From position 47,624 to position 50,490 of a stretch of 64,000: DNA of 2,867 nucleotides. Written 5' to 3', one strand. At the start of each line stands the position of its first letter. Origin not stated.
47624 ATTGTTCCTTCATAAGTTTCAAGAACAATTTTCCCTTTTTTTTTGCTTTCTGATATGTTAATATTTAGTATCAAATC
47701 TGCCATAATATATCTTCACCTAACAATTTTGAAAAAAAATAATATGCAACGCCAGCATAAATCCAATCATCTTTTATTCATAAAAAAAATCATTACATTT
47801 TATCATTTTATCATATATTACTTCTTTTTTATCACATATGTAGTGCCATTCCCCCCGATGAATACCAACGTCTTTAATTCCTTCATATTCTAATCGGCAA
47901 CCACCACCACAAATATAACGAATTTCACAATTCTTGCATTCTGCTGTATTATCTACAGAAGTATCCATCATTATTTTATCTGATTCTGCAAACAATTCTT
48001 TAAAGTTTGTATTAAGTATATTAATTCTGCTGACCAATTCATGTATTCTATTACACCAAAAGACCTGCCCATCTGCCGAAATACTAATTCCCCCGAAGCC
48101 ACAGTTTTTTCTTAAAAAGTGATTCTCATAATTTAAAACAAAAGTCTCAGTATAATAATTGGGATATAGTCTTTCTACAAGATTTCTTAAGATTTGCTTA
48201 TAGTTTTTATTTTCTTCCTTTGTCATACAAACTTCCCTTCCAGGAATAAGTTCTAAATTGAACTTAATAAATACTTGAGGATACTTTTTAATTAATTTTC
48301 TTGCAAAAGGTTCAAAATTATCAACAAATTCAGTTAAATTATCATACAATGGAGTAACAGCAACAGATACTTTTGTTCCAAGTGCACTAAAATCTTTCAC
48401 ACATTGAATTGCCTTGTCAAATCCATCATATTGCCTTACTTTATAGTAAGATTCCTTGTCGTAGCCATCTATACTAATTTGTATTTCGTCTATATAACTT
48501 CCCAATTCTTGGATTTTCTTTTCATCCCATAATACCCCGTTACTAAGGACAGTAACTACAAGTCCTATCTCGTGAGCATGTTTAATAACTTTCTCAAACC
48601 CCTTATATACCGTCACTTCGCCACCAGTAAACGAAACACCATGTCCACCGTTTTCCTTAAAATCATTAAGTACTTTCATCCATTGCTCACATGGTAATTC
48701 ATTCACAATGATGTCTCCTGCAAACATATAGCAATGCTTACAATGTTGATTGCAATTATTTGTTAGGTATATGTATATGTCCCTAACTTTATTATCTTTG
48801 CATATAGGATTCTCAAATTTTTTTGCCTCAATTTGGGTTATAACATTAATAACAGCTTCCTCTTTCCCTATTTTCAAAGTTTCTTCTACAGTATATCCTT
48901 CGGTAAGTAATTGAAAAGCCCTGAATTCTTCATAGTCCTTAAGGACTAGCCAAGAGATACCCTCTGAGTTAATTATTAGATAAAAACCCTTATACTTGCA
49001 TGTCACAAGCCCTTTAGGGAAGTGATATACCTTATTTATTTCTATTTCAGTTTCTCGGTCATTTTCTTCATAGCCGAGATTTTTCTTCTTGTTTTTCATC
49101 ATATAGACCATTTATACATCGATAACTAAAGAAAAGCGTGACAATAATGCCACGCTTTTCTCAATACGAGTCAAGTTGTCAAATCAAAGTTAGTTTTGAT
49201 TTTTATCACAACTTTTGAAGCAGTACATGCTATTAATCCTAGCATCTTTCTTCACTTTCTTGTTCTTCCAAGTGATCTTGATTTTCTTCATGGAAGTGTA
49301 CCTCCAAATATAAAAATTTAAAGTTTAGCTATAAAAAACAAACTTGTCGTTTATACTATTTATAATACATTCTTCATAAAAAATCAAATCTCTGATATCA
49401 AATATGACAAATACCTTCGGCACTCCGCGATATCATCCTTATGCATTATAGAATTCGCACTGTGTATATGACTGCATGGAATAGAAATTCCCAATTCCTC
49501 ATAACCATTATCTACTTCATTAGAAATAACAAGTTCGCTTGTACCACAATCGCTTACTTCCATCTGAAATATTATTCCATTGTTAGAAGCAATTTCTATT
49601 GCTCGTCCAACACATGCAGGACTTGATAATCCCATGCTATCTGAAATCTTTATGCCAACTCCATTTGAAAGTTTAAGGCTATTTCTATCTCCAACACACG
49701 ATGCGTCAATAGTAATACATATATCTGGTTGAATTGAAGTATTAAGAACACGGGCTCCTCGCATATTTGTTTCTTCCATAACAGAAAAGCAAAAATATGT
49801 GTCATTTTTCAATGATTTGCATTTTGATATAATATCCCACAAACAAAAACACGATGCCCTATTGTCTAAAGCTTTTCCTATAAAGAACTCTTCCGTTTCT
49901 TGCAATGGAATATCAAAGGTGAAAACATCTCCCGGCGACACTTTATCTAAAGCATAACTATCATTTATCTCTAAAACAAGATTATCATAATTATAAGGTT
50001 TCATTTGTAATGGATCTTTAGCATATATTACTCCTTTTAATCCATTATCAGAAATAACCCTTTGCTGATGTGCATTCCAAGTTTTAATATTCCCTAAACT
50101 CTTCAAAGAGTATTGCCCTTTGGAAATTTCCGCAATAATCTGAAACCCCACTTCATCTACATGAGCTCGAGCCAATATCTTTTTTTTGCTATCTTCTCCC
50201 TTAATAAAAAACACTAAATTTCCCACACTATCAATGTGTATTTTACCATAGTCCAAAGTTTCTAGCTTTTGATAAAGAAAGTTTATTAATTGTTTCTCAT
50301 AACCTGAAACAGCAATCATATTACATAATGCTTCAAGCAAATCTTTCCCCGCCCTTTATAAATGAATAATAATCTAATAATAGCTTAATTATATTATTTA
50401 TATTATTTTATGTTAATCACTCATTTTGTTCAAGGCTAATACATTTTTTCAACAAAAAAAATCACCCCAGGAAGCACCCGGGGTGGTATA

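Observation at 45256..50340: AT-rich co-directional cluster: M42 peptidase, unannotated 33-aa peptide, RRE/radical-SAM/SPASM enzyme and SNF2 helicase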

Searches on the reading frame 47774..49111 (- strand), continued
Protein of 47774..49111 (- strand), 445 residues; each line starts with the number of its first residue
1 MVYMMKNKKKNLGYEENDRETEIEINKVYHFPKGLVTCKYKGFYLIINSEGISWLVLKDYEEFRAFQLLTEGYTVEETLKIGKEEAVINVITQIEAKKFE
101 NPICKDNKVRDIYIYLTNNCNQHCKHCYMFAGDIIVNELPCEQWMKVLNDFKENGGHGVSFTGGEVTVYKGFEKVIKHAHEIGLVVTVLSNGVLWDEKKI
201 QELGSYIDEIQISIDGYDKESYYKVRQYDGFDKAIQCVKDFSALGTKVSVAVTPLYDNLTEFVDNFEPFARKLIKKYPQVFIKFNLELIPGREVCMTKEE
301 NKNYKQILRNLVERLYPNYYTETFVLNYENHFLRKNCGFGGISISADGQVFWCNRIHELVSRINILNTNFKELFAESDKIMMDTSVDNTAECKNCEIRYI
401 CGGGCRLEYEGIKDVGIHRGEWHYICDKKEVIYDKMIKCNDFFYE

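Call 71: search_protein_families(library=pfam, alignment_id=A4, max_evalue=0.00001)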
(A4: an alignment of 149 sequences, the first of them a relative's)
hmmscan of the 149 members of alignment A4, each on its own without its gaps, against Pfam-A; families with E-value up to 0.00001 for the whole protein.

A. member 1, L002:59-1771:+ (571 aa): 1 family
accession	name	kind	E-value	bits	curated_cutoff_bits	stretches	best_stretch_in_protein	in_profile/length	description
PF00877.26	NLPC_P60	-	4.3e-25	88.2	23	1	461-567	1-104/105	NlpC/P60 family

B. families by the number of members that match (of 149 scanned): 134 families (the first 25 are shown)
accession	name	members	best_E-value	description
PF07508.19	Recombinase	4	5.2e-22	Recombinase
PF16163.10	DUF4869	3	1.5e-63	Domain of unknown function (DUF4869)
PF00072.30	Response_reg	3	8.9e-47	Response regulator receiver domain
PF00239.26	Resolvase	3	4e-24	Resolvase, N terminal domain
PF00589.27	Phage_integrase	3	4.8e-22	Phage integrase family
PF01381.28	HTH_3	3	4.3e-15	Helix-turn-helix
PF13304.12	AAA_21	3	1e-14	AAA domain, putative AbiEii toxin, Type IV TA system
PF12844.13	HTH_19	3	3e-10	Helix-turn-helix domain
PF14072.11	DndB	2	5.2e-109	DNA-sulfur modification-associated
PF01695.23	IstB_IS21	2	1.8e-62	IstB-like ATP binding protein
PF13175.12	AAA_15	2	1.2e-48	AAA ATPase domain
PF00117.34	GATase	2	1.2e-46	Glutamine amidotransferase class-I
PF00958.27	GMP_synt_C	2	2.4e-45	GMP synthase C terminal domain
PF17761.7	DUF1016_N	2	2e-38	DUF1016 N-terminal domain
PF03235.19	GmrSD_N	2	6.9e-36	GmrSD restriction endonuclease, N-terminal domain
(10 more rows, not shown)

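Call 72: search_protein_families(library=padloc, alignment_id=A4, max_evalue=1e-8)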
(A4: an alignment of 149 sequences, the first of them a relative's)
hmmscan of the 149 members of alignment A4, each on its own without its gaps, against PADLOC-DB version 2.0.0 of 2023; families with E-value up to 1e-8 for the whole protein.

A. member 1, L002:59-1771:+ (571 aa): 0 families

B. families by the number of members that match (of 149 scanned): 273 families (the first 25 are shown)
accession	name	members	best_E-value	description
PDLC04135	mad3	3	2.7e-29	mads_3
PDLC04134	mad2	3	4e-29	mads_2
PDLC02980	AriA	3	2.2e-16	-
PDLC04786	PDC-S01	2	1.3e-175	-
PDLC02658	DndB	2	4.6e-126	DndB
PDLC04787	PDC-S01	2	2.4e-117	-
PDLC04788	PDC-S01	2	3.1e-108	-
PDLC04831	PDC-S02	2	4.5e-94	-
PDLC04795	PDC-S02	2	1e-93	-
PDLC03359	MTase_II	2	1e-89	Type II methyltransferase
PDLC04810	PDC-S02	2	8e-89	-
PDLC04826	PDC-S02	2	6.5e-70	-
PDLC04807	PDC-S02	2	6.2e-65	-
PDLC04735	PDC-M62A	2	3.4e-60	-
PDLC04803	PDC-S02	2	6.9e-60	-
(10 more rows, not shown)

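Call 99: search_dna_similar(query=window:47774-49102:-, collection=plasmids, mode=protein, max_evalue=1e-30, max_rows=15)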
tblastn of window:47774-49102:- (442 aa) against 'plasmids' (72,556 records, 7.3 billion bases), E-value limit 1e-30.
Records with a match: 1; places in all: 1; records where one place covers at least 80% of the query: 1.
Best place of each record, by identity: <60% 1.
By first word of the organism name: Treponema 1.
By predicted mobility (MOB-suite, as given by PLSDB): non-mobilizable 1.
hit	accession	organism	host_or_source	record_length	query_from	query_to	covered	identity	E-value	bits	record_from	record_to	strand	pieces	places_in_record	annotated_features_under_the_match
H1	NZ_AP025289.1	Treponema saccharophilum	-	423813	16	442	97%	31.6%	1e-53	200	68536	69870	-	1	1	radical SAM protein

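Call 100: search_dna_similar(query=window:47774-49102:-, collection=phages, mode=protein, max_evalue=1e-30, max_rows=15)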
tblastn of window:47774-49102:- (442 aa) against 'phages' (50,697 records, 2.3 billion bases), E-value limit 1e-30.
No match.

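Call 101: get_annotated_region(hit=H1, flank=6000)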
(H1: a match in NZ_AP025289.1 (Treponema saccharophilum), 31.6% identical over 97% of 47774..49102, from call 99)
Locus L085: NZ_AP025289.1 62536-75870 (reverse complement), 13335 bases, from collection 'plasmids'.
description: Treponema saccharophilum strain JCM 32279 plasmid pTS1, complete sequence
organism: Treponema saccharophilum (NCBI taxid 165)
taxonomy: Bacteria; Spirochaetota; Spirochaetia; Spirochaetales; Treponemataceae; Treponema; Treponema saccharophilum
host: -; source: -; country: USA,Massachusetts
typing (MOB-suite, as given by PLSDB): non-mobilizable
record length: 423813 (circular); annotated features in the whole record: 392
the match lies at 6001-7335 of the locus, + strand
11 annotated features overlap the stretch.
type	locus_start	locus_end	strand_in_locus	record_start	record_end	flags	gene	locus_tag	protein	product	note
CDS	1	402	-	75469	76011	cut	-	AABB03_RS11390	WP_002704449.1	hypothetical protein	-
CDS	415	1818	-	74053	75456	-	-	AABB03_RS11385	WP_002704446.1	MATE family efflux transporter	GO:0009410 - response to xenobiotic stimulus [Evidence IEA]; GO:0006855 - xenobiotic transmembrane transport [Evidence ...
CDS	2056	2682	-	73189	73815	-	-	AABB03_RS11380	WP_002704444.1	flavin reductase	-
CDS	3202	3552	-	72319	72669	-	-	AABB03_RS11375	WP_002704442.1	helix-turn-helix transcriptional regulator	-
CDS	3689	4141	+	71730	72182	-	-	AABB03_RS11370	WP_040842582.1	hypothetical protein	-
CDS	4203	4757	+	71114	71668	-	-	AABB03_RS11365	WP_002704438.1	leucine-rich repeat protein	-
CDS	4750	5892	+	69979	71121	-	-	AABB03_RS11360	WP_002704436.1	FRG domain-containing protein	-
CDS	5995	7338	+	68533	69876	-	-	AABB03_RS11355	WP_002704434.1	radical SAM protein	-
CDS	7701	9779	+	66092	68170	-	-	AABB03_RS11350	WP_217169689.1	DEAD/DEAH box helicase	-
CDS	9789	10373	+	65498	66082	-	-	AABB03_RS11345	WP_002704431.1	class I SAM-dependent methyltransferase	-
CDS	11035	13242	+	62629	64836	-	-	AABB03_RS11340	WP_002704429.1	leucine-rich repeat protein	-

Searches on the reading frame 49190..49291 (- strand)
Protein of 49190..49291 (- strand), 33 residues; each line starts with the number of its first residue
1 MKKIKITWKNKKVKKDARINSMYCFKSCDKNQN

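Call 7: search_protein_families(library=ncbifam, proteins=[window:49190-49291:-], max_evalue=0.01)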
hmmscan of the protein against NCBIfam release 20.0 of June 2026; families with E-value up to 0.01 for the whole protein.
window:49190-49291:- (33 aa): 0 families

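Call 8: search_protein_families(library=pfam, proteins=[window:49190-49291:-], max_evalue=0.01)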
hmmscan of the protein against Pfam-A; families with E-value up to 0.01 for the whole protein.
window:49190-49291:- (33 aa): 0 families

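Call 9: search_protein_families(library=padloc, proteins=[window:49190-49291:-], max_evalue=0.01)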
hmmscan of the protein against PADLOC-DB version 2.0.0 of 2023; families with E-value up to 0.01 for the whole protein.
window:49190-49291:- (33 aa): 0 families

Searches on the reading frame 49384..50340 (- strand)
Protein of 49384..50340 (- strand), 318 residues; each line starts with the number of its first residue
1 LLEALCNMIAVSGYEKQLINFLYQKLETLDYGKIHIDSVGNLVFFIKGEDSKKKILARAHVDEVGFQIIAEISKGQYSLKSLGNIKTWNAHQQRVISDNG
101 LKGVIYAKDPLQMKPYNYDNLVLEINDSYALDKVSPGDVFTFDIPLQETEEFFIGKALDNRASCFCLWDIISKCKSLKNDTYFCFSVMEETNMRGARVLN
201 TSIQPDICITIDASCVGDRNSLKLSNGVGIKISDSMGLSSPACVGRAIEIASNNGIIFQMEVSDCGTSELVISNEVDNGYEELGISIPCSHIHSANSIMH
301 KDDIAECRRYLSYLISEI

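Call 7: search_protein_families(library=ncbifam, proteins=[window:49384-50340:-], max_evalue=0.01)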
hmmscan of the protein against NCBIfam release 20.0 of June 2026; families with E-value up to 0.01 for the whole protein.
window:49384-50340:- (318 aa): 9 families
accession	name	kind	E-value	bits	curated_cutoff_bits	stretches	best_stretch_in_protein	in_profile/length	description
NF007421.0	PRK09961.1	equivalog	1.5e-34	119.4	412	1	1-317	5-332/345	aminopeptidase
TIGR03107.1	glu_aminopep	equivalog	3.7e-22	78.7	469.7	2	149-316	168-339/350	glutamyl aminopeptidase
NF007367.0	PRK09864.1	equivalog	1.2e-18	67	569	1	2-304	6-327/356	aminopeptidase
NF040822.1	lys_aminopep_Arch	equivalog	1.4e-16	60.5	700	1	7-315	12-335/345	lysyl aminopeptidase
NF009555.0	PRK13004.1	equivalog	7.5e-08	31.7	321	1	2-66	21-83/399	YgeY family selenium metabolism-linked hydrolase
TIGR03526.1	selenium_YgeY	hypoth_equivalog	2.4e-05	23.4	321.5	1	3-67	20-82/395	YgeY family selenium metabolism-linked hydrolase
NF003367.0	PRK04443.1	equivalog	2.9e-05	23.6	363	1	1-75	12-83/349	[LysW]-lysine hydrolase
TIGR03106.1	trio_M42_hydro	equivalog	2.9e-05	23.2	397.75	1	4-262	11-287/343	osmoprotectant NAGGN system M42 family peptidase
TIGR01902.1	dapE-lys-deAc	subfamily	0.00035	19.9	163.1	1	2-73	3-71/340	N-acetyl-ornithine/N-acetyl-lysine deacetylase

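Call 8: search_protein_families(library=pfam, proteins=[window:49384-50340:-], max_evalue=0.01)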
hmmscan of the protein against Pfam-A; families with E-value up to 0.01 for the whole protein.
window:49384-50340:- (318 aa): 1 family
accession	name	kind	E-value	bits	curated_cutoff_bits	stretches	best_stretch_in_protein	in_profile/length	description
PF05343.19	Peptidase_M42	-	1.4e-46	159.3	23.2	1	40-308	1-290/292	M42 glutamyl aminopeptidase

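Call 9: search_protein_families(library=padloc, proteins=[window:49384-50340:-], max_evalue=0.01)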
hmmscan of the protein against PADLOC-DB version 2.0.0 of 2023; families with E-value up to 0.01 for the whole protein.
window:49384-50340:- (318 aa): 0 families

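Call 73: search_solved_structures(query=window:49384-50340:-, max_evalue=1e-10, show_alignments=1)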
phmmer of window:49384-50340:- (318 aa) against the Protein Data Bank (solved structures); distinct sequences matched with E-value up to 1e-10: 20.
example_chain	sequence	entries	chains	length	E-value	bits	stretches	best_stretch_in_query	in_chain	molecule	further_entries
2fvg_A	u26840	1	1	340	1.9e-33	119.3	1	3-317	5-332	endoglucanase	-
4p6y_A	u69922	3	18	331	1.3e-27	100.1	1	5-305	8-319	Aminopeptidase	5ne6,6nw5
3isx_A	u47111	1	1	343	1.5e-27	99.9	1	5-305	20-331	Endoglucanase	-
5l6z_A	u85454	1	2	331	1.7e-26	96.4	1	5-305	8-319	leucylaminopeptidase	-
5ne7_A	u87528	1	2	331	2.8e-26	95.7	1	5-305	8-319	AMINOPEPTIDASE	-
5ne8_A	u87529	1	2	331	3.3e-26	95.5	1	5-305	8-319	AMINOPEPTIDASE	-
5ne9_A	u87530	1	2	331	6.8e-25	91.2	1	5-305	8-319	AMINOPEPTIDASE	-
1vho_A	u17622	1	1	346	5.3e-23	85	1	3-315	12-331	endoglucanase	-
1vhe_A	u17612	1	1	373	3e-22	82.5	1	2-315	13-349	aminopeptidase/glucanase homolog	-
2cf4_A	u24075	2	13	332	1.7e-21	80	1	7-313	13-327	PROTEIN PH0519 | COBALT-ACTIVATED PEPTIDASE TET1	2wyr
1y0r_A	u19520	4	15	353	4.9e-21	78.5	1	8-305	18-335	Frv operon protein FrvX | Tetrahedral aminopeptidase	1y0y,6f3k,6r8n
1xfo_A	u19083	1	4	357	5.1e-21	78.4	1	8-305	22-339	Frv operon protein FrvX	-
9qr6_A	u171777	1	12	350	2.6e-20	76.1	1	3-308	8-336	Putative aminopeptidase MJ0555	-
1ylo_A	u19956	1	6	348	1.5e-18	70.3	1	2-316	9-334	hypothetical protein SF2450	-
4wwv_A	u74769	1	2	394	1.3e-16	64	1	3-304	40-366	Aminopeptidase from family M42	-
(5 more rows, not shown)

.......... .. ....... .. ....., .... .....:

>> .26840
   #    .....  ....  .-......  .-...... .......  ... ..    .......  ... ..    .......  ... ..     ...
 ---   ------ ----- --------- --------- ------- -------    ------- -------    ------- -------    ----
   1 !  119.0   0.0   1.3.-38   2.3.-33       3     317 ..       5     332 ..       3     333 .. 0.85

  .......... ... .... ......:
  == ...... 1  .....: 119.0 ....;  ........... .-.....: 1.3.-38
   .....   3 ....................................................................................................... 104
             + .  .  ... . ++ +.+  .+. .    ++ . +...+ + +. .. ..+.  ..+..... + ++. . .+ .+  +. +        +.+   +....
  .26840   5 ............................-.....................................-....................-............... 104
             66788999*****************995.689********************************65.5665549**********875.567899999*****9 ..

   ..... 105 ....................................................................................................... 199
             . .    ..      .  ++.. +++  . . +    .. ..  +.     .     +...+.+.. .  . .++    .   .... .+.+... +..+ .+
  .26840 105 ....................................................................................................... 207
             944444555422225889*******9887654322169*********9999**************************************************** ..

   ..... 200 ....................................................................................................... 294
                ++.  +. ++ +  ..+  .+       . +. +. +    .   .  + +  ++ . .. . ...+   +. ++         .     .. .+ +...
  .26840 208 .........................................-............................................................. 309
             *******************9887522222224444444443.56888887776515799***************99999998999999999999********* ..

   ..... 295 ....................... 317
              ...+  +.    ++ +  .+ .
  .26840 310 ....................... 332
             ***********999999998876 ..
